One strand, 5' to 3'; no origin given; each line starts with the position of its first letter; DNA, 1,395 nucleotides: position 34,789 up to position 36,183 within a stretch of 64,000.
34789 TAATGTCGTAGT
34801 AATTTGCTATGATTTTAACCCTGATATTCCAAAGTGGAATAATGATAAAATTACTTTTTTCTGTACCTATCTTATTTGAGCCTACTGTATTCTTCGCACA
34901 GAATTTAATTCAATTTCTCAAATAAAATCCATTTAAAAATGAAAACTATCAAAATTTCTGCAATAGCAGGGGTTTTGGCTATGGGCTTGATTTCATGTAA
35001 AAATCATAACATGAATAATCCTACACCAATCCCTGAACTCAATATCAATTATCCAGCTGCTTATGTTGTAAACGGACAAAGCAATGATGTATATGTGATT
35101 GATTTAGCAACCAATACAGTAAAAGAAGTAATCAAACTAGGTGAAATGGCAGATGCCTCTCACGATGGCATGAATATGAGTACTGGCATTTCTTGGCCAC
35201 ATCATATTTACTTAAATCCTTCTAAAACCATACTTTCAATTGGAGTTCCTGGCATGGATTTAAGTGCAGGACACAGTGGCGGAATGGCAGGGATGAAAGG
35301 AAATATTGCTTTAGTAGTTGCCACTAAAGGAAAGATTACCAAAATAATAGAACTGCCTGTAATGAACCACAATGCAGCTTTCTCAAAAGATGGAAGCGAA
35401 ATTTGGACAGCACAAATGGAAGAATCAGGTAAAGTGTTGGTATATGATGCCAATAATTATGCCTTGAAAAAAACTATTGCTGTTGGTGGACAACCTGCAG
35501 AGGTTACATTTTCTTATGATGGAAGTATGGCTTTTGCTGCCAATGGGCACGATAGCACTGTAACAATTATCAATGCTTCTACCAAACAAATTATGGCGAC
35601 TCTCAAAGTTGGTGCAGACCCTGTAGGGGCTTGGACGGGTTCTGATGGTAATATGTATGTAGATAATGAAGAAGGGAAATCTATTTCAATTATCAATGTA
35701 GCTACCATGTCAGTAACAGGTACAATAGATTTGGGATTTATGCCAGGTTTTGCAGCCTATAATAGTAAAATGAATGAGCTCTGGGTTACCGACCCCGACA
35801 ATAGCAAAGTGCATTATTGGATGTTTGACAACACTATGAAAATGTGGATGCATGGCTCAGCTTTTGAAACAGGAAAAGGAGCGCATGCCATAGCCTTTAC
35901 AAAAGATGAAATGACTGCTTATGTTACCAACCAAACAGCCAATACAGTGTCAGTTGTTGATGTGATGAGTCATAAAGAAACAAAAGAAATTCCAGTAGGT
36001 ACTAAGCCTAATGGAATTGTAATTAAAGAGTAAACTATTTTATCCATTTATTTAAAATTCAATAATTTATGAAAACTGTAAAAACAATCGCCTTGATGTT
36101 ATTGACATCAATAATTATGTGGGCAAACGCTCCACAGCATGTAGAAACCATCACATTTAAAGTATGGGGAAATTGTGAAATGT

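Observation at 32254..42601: Putative periplasmic metal (copper-like) handling/uptake cluster built from poorly characterised parts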

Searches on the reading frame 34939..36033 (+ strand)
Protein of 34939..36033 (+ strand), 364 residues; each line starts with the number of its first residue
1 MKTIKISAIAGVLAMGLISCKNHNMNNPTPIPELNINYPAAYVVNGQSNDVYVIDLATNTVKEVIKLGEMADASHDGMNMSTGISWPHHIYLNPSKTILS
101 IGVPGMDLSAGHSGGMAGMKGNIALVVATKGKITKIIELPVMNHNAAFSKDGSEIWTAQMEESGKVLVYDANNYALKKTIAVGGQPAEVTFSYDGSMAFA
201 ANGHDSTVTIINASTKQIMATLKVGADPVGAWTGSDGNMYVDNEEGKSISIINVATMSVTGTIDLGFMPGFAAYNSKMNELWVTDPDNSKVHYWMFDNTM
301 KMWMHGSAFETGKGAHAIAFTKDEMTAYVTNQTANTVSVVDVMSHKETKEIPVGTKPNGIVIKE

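Call 3: search_protein_families(library=pfam, proteins=[window:34939-36033:+], max_evalue=0.01)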
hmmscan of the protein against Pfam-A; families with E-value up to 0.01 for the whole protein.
window:34939-36033:+ (364 aa): 9 families
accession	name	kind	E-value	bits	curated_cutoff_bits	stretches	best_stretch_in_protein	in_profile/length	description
PF21783.3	YNCE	-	2e-07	31.1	27.1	1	311-361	282-332/339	YNCE-like beta-propeller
PF25174.1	Beta-prop_THOC3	-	2.4e-07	30.5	305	1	128-223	76-168/272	THOC3 beta-propeller domain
PF10282.15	Lactonase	-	5.7e-07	29.5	21.7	0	279-343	155-221/344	Lactonase, 7-bladed beta-propeller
PF02239.22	Cytochrom_D1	-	9.2e-07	28.2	25.5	0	144-181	318-355/368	Cytochrome D1 heme domain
PF00127.26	Copper-bind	-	0.0014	19.5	21.2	0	119-206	12-89/99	Copper binding proteins, plastocyanin/azurin family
PF24684.1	Vgb_lyase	-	0.0018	17.5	50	0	155-289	110-244/290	Virginiamycin B lyase family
PF01436.27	NHL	-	0.0023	18.3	20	0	269-291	4-25/28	NHL repeat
PF20082.4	DUF6476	-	0.0052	17.1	24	0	132-182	42-90/91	Family of unknown function (DUF6476)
PF13415.12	Kelch_3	-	0.0064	17.1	22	0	48-70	17-36/48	Galactose oxidase, central domain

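Call 4: search_protein_families(library=ncbifam, proteins=[window:34939-36033:+], max_evalue=0.01)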
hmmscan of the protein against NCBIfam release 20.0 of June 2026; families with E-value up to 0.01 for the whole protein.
window:34939-36033:+ (364 aa): 12 families
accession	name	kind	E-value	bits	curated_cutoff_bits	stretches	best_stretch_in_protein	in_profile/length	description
TIGR02276.1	beta_rpt_yvtn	repeat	1.3e-37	127.5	27.85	4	323-362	2-41/42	beta-propeller repeat protein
TIGR03866.1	PQQ_ABC_repeats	subfamily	1.2e-30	106.7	287.3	2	150-283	8-183/310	PQQ-dependent catabolism-associated beta-propeller protein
NF052340.1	hydrazine_beta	equivalog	1e-24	87.3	560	3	189-269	38-119/372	hydrazine synthase subunit beta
NF052342.1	hydrazine_BC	exception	5.4e-16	57.9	1250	2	122-200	62-139/690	hydrazine synthase subunit beta-gamma fusion subunit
NF052280.1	7_blade_YncE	equivalog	8.3e-15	54.4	400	3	120-200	236-315/338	7-bladed beta-propeller protein YncE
NF038117.1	choice_anch_I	subfamily_domain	1.1e-13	50.9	300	1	158-356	69-218/458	choice-of-anchor I family protein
NF052460.1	L-NosZ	equivalog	2.4e-09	36.3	700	2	132-269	76-260/480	clade III lactonase-type nitrous-oxide reductase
NF048007.1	MmpL3Stblzr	equivalog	5.4e-09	35.7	600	1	201-344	199-338/366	MmpL3/TtfA transport complex stabilizer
NF038015.2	AztD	exception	4.1e-06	25.8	400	1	323-362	314-353/356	zinc metallochaperone AztD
NF000096.1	stregra_B_VgbB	exception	0.00024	20.4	600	1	154-326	111-280/295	streptogramin B lyase Vgb(B)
NF050136.1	PGL_lacton_Staph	exception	0.00024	20.2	500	1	288-342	164-218/341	6-phosphogluconolactonase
NF053768.1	CIS12_fam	equivalog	0.00061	18.6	860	1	158-262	58-164/715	CIS12 family contractile injection system protein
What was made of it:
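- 34939..36033 (+): Lipoprotein YVTN seven-blade beta-propeller (364 aa). It has conserved His positions and variable Met-rich loops. TIGR02276 YVTN repeat, 127.5 bits (call 4).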

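Call 38: search_solved_structures(query=window:34939-36033:+, max_evalue=0.01, show_alignments=0)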
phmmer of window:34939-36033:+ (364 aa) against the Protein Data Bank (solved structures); distinct sequences matched with E-value up to 0.01: 6.
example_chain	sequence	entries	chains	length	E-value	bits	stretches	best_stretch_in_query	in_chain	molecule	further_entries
1l0q_A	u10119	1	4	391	7.4e-28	101.1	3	179-357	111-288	Surface layer protein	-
5c2v_B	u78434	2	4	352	1.2e-08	37.9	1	317-362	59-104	HYDRAZINE SYNTHASE BETA SUBUNIT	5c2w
3bws_A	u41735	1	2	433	9e-06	28.5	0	152-240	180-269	protein Lp49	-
6tv2_A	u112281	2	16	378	0.00089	21.9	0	176-316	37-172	Protein NirF | Protein NirF,Protein NirF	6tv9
2qc5_A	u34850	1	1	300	0.0047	19.5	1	154-324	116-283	Streptogramin B lactonase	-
3vgz_A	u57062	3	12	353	0.0059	19.2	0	203-362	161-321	Uncharacterized protein YncE | PQQ-dependent catabolism-associated beta-propeller protein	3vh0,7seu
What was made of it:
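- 34939..36033 (+): The closest PDB sequence is the 1L0Q YVTN propeller, 7e-28 (call 38).
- Closest known: AztD-type periplasmic beta-propeller metallochaperones. Different: The propeller here is a lipoprotein of the generic YVTN type (call 38).
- Tried and rejected: The PDB sequence search gives only generic YVTN propellers (call 38).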
